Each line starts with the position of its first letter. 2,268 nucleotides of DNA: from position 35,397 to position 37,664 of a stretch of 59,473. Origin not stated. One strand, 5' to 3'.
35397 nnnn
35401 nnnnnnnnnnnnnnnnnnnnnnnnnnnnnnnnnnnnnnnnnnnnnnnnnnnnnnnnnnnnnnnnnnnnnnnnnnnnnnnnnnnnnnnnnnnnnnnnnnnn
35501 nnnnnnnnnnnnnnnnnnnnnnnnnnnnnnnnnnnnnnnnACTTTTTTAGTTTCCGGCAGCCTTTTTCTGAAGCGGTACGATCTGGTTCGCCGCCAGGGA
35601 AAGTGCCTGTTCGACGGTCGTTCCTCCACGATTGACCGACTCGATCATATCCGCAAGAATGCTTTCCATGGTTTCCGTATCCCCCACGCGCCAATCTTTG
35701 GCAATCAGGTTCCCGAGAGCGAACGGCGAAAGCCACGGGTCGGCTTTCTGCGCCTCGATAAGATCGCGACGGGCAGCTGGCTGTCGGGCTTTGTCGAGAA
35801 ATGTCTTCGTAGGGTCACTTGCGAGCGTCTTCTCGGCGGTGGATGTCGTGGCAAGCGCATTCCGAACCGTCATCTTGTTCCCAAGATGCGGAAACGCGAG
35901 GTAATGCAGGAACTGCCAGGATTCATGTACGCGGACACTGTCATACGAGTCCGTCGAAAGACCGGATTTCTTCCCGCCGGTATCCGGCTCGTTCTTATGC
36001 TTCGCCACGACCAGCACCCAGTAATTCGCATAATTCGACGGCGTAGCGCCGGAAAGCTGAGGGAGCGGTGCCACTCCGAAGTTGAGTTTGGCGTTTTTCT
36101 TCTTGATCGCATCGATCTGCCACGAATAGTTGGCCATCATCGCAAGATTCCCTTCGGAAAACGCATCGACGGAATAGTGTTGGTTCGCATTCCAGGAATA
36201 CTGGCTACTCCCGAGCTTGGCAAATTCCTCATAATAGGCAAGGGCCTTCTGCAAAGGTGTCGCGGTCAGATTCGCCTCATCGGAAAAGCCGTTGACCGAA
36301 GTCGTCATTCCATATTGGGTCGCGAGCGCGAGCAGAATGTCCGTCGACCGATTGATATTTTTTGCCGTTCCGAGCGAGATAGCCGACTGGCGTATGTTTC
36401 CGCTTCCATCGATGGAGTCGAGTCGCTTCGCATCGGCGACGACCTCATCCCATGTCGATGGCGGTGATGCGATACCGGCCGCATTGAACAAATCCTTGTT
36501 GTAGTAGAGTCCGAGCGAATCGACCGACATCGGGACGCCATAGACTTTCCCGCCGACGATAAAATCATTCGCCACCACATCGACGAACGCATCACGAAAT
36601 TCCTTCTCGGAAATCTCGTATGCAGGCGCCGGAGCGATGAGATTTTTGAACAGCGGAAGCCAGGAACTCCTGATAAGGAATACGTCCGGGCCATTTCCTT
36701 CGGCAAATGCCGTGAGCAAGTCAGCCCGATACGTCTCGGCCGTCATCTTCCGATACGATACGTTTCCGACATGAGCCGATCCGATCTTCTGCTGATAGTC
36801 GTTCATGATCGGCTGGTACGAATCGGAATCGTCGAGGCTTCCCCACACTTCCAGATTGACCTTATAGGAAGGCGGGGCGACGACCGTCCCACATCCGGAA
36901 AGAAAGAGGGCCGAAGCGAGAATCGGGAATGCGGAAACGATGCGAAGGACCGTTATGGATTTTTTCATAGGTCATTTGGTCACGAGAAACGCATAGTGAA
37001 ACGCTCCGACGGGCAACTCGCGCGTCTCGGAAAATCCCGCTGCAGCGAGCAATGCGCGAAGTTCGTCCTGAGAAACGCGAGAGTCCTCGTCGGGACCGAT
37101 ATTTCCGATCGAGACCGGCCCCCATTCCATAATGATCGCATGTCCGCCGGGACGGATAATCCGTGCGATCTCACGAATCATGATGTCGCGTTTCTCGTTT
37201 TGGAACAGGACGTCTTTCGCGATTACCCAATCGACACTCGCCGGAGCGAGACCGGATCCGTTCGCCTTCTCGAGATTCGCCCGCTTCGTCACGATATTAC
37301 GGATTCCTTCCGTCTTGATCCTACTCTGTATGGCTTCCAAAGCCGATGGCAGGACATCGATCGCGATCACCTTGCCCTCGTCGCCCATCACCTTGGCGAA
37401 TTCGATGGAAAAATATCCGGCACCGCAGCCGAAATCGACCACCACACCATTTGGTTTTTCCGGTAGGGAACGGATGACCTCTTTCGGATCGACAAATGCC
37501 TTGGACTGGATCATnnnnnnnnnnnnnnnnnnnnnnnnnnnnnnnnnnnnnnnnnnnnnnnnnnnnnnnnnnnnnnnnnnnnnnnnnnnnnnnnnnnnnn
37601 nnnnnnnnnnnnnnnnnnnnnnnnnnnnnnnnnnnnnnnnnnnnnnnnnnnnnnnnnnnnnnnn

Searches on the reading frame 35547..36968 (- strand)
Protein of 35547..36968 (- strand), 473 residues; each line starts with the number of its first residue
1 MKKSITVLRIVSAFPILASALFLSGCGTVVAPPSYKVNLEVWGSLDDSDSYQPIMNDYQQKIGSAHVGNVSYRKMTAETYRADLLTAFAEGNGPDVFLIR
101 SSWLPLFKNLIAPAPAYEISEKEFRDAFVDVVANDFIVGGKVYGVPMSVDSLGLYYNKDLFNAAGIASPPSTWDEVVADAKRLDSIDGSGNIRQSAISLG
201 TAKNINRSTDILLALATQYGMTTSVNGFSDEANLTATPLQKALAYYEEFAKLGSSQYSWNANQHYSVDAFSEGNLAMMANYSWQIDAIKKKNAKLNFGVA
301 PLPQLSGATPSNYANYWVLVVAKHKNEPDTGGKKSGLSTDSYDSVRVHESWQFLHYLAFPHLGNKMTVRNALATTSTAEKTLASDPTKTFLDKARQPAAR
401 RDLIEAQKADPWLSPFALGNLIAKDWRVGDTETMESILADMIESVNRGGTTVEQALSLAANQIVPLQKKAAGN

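Call 77: find_encoding_contigs(protein=window:35547-36968:-, flank=3000, max_places=10)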
Protein window:35547-36968:- (473 aa): 17 contigs read that carry it; 5 places shown.
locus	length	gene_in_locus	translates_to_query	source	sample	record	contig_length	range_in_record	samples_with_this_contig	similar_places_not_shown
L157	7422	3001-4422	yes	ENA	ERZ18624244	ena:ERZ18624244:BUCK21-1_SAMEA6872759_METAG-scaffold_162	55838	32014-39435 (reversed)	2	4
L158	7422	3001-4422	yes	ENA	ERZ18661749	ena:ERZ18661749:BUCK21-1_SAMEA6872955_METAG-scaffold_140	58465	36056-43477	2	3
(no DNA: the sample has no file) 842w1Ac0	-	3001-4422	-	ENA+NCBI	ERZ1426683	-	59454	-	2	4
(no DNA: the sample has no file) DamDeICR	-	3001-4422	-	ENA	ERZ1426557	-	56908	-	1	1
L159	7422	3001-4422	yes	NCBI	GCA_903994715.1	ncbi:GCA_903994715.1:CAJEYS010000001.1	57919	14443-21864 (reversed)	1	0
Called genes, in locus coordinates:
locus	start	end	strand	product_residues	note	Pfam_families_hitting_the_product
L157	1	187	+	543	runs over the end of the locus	PF00916:Sulfate_transp, PF16983:MFS_MOT1, PF01740:STAS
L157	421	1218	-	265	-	PF00106:adh_short, PF08659:KR, PF23441:SDR (weak), PF13561:adh_short_C2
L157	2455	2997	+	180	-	PF01209:Ubie_methyltran, PF01728:FtsJ (weak), PF02475:TRM5-TYW2_MTfase (weak), PF13489:Methyltransf_23, PF13847:Methyltransf_31, PF08241:Methyltransf_11, PF08242:Methyltransf_12, PF13649:Methyltransf_25, +2 more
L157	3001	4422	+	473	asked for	PF01547:SBP_bac_1, PF13416:SBP_bac_8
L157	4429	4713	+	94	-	PF18895:T4SS_pilin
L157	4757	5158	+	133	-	PF18895:T4SS_pilin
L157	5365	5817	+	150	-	PF18895:T4SS_pilin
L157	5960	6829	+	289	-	PF18895:T4SS_pilin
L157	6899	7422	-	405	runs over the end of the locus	-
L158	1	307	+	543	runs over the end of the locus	PF00916:Sulfate_transp, PF16983:MFS_MOT1, PF01740:STAS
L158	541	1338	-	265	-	PF00106:adh_short, PF08659:KR, PF23441:SDR (weak), PF13561:adh_short_C2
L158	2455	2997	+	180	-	PF01209:Ubie_methyltran, PF01728:FtsJ (weak), PF02475:TRM5-TYW2_MTfase (weak), PF13489:Methyltransf_23, PF13847:Methyltransf_31, PF08241:Methyltransf_11, PF08242:Methyltransf_12, PF13649:Methyltransf_25, +2 more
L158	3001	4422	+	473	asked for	PF01547:SBP_bac_1, PF13416:SBP_bac_8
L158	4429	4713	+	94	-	PF18895:T4SS_pilin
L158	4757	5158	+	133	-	PF18895:T4SS_pilin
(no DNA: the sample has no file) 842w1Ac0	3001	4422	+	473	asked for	PF01547:SBP_bac_1, PF13416:SBP_bac_8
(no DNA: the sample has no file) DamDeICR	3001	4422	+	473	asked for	PF01547:SBP_bac_1, PF13416:SBP_bac_8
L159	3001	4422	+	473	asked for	PF01547:SBP_bac_1, PF13416:SBP_bac_8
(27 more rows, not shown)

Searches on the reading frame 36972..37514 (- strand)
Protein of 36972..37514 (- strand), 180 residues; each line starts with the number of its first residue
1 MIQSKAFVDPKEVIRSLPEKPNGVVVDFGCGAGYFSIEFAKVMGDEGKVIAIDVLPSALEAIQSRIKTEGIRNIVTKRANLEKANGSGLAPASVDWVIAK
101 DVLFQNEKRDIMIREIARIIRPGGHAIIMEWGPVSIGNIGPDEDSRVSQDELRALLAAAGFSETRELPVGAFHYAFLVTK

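Call 79: find_encoding_contigs(protein=window:36972-37514:-, flank=2500, max_places=10)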
Protein window:36972-37514:- (180 aa): 17 contigs read that carry it; 2 places shown.
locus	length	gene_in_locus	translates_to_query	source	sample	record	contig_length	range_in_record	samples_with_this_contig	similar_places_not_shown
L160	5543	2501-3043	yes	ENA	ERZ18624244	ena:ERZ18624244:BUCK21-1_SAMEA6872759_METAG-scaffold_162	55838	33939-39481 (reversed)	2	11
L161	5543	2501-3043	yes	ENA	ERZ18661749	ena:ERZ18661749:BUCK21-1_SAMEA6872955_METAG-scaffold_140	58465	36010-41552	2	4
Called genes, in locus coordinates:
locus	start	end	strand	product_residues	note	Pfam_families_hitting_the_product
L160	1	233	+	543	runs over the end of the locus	PF00916:Sulfate_transp, PF16983:MFS_MOT1, PF01740:STAS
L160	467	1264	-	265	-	PF00106:adh_short, PF08659:KR, PF23441:SDR (weak), PF13561:adh_short_C2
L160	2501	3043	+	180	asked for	PF01209:Ubie_methyltran, PF01728:FtsJ (weak), PF02475:TRM5-TYW2_MTfase (weak), PF13489:Methyltransf_23, PF13847:Methyltransf_31, PF08241:Methyltransf_11, PF08242:Methyltransf_12, PF13649:Methyltransf_25, +2 more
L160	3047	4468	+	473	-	PF01547:SBP_bac_1, PF13416:SBP_bac_8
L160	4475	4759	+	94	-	PF18895:T4SS_pilin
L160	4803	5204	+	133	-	PF18895:T4SS_pilin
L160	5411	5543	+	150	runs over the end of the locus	PF18895:T4SS_pilin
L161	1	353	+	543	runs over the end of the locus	PF00916:Sulfate_transp, PF16983:MFS_MOT1, PF01740:STAS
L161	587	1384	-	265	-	PF00106:adh_short, PF08659:KR, PF23441:SDR (weak), PF13561:adh_short_C2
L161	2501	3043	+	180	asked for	PF01209:Ubie_methyltran, PF01728:FtsJ (weak), PF02475:TRM5-TYW2_MTfase (weak), PF13489:Methyltransf_23, PF13847:Methyltransf_31, PF08241:Methyltransf_11, PF08242:Methyltransf_12, PF13649:Methyltransf_25, +2 more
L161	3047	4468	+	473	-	PF01547:SBP_bac_1, PF13416:SBP_bac_8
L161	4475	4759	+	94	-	PF18895:T4SS_pilin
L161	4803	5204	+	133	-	PF18895:T4SS_pilin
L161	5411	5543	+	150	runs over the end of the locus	PF18895:T4SS_pilin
